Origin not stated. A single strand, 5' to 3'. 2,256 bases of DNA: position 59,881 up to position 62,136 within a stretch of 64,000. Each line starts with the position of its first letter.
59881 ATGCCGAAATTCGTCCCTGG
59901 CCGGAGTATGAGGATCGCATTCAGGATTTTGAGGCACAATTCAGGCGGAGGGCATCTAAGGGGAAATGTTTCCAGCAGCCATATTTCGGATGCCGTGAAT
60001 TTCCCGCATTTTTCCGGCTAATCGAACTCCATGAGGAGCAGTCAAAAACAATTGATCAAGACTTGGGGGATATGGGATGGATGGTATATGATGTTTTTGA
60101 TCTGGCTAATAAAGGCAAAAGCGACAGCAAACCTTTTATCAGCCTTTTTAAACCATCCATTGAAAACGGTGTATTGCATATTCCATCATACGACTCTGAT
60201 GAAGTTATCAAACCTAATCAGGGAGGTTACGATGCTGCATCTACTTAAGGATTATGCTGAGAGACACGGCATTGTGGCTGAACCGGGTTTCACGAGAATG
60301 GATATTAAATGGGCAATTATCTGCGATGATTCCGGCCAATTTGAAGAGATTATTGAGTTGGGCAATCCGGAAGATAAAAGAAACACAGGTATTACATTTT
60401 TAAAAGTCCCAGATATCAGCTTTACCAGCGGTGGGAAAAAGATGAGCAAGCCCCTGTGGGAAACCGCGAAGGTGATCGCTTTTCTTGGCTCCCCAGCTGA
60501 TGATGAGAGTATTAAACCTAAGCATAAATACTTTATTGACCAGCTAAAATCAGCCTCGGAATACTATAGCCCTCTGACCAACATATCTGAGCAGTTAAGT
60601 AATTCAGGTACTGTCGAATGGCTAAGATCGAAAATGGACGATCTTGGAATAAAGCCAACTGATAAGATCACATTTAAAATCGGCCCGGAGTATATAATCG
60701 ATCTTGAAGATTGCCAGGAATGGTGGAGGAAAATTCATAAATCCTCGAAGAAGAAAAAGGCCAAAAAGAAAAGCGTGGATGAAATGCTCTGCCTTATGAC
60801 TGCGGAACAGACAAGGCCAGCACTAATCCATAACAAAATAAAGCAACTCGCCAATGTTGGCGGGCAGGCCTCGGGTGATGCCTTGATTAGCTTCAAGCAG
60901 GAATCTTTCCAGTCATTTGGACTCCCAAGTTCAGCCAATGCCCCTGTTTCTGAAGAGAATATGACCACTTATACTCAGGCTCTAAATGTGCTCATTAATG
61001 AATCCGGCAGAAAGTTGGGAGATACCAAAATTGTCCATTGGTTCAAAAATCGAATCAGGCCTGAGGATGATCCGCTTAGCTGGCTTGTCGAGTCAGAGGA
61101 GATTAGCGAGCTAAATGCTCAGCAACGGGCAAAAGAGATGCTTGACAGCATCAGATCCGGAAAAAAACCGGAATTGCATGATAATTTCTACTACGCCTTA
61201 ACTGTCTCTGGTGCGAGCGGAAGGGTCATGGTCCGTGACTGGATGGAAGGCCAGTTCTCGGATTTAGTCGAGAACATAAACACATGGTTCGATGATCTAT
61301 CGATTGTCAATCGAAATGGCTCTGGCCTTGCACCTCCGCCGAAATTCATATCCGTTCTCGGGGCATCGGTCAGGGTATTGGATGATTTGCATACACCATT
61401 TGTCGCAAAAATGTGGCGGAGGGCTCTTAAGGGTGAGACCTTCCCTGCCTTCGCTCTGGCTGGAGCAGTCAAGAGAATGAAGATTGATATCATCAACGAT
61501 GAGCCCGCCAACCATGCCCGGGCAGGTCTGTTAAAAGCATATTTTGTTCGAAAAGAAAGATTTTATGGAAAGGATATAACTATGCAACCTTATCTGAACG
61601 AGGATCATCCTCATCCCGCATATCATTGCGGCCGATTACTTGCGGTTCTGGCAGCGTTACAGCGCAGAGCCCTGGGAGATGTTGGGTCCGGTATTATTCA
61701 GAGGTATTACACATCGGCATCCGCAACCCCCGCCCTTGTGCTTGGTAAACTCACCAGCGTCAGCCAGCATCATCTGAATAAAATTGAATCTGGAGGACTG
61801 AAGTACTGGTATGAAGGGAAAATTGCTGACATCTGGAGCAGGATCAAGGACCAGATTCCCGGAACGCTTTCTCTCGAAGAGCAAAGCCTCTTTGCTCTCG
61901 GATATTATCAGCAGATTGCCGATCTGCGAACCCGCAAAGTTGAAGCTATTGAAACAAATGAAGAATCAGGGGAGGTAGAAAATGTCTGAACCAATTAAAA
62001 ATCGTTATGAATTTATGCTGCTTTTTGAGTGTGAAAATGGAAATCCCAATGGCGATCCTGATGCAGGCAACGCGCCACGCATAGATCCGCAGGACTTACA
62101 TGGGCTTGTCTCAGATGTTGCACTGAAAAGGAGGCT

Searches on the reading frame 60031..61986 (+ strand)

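Call 17: search_protein_families(library=phrogs, proteins=[window:60031-61986:+], max_evalue=0.00001)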
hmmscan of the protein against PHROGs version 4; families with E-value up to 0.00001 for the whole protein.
window:60031-61986:+ (652 aa): 0 families

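Call 52: search_protein_families(library=pfam, proteins=[window:60031-61986:+], max_evalue=0.001)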
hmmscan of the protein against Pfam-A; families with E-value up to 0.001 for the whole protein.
window:60031-61986:+ (652 aa): 1 family
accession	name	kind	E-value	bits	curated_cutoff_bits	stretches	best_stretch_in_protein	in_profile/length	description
PF09709.15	Cas_Csd1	-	2.3e-102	344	27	1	77-632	6-558/559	CRISPR-associated protein (Cas_Csd1)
